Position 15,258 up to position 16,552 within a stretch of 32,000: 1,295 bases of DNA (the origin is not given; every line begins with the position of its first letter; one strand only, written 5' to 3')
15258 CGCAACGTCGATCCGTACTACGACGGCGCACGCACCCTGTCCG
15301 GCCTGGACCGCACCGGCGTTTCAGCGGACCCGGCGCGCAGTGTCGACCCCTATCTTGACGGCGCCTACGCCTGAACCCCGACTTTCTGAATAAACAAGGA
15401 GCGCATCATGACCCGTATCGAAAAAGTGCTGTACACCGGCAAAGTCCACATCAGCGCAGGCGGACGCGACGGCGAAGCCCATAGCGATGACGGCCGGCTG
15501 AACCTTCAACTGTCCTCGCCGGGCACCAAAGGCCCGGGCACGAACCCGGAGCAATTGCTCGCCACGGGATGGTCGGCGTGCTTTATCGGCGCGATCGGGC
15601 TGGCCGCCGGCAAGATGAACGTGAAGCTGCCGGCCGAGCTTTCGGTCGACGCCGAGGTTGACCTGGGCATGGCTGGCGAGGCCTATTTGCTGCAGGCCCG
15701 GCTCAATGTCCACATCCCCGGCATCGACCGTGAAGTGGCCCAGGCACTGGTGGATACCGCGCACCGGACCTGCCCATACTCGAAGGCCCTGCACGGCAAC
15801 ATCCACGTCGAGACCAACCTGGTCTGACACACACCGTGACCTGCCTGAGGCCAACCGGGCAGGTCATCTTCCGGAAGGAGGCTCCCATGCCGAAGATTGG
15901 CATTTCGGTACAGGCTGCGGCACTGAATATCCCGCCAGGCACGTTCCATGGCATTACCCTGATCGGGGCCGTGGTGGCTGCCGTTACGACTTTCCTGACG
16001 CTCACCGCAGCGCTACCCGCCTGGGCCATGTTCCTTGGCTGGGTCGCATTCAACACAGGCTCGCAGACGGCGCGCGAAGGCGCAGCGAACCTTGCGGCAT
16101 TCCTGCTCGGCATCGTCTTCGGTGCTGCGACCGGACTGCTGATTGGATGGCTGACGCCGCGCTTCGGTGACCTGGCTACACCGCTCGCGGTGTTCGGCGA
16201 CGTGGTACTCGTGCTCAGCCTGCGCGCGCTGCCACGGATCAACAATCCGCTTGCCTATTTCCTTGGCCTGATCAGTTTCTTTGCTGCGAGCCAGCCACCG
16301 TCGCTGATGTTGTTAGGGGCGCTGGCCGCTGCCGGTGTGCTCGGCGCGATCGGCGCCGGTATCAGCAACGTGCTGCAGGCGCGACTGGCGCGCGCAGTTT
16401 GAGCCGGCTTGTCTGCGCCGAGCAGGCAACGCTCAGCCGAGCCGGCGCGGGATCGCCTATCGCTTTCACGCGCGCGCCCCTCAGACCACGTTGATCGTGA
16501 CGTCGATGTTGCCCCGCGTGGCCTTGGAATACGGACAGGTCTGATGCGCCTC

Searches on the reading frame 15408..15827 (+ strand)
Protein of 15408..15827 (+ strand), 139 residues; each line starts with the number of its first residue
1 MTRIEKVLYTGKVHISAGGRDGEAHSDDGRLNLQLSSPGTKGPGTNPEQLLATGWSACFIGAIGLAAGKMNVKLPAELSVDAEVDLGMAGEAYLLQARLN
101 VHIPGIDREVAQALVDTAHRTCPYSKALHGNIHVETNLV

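Call 19: search_protein_families(library=pfam, proteins=[window:15408-15827:+], max_evalue=0.00001)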
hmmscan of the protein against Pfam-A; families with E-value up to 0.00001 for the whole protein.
window:15408-15827:+ (139 aa): 1 family
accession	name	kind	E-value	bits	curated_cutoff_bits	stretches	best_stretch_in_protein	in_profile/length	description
PF02566.24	OsmC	-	7e-18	65.3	27.5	1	41-136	2-99/100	OsmC-like protein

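Call 57: search_protein_families(library=ncbifam, proteins=[window:15408-15827:+], max_evalue=0.00001)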
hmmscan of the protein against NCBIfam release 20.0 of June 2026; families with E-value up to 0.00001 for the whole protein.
window:15408-15827:+ (139 aa): 4 families
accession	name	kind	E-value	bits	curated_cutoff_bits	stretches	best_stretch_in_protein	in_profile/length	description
TIGR03561.1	organ_hyd_perox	subfamily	4.1e-44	150.2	88.85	1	8-137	1-133/134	Ohr family peroxiredoxin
NF052637.1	HydprxOhrVib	equivalog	9.6e-27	93.9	240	1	7-135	3-132/140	organic hydroperoxide reductase Ohr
TIGR03562.1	osmo_induc_OsmC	subfamily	1e-14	54.8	85.8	1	40-135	38-136/137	OsmC family peroxiredoxin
TIGR03563.1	perox_SACOL1771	subfamily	2.7e-07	30.6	166.15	1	17-135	10-137/138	SACOL1771 family peroxiredoxin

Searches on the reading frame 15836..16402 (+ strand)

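Call 19: search_protein_families(library=pfam, proteins=[window:15836-16402:+], max_evalue=0.00001)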
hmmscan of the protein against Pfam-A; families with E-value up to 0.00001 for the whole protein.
window:15836-16402:+ (188 aa): 1 family
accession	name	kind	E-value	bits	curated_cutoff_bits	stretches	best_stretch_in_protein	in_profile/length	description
PF06496.16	DUF1097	-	7.5e-24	85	24.6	1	43-175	3-139/142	Protein of unknown function (DUF1097)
